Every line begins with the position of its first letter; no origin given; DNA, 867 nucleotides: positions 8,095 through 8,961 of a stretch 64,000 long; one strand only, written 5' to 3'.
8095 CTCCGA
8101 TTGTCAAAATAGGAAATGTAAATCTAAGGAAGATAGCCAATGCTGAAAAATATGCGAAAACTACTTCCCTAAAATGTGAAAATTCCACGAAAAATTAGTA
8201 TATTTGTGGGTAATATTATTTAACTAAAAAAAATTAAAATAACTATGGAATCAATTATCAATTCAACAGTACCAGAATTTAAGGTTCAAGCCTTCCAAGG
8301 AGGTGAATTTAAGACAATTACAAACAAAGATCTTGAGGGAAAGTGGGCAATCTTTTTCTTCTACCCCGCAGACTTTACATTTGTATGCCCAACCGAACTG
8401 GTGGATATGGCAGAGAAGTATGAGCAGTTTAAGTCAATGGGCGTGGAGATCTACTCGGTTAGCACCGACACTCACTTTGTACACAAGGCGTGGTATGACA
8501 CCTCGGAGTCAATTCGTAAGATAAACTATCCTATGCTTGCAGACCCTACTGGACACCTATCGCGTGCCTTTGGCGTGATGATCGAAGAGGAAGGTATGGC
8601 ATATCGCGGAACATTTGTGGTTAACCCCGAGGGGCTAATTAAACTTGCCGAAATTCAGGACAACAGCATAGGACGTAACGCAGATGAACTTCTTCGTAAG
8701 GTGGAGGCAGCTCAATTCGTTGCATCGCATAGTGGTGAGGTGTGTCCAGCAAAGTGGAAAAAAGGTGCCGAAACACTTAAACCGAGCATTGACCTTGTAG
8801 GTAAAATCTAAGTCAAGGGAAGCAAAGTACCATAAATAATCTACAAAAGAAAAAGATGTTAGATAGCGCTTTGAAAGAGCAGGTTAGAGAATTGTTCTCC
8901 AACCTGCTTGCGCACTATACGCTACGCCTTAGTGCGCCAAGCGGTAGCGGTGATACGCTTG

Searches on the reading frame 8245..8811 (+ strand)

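Call 43: search_protein_families(library=pfam, proteins=[window:8245-8811:+], max_evalue=1e-8)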
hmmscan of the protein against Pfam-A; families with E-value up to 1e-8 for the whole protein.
window:8245-8811:+ (188 aa): 2 families
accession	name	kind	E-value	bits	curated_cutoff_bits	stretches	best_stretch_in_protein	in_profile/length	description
PF00578.27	AhpC-TSA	-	5.9e-40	136.5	26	1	6-133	2-122/124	AhpC/TSA family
PF08534.16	Redoxin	-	1.1e-16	61.4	26.6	1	7-142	4-138/148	Redoxin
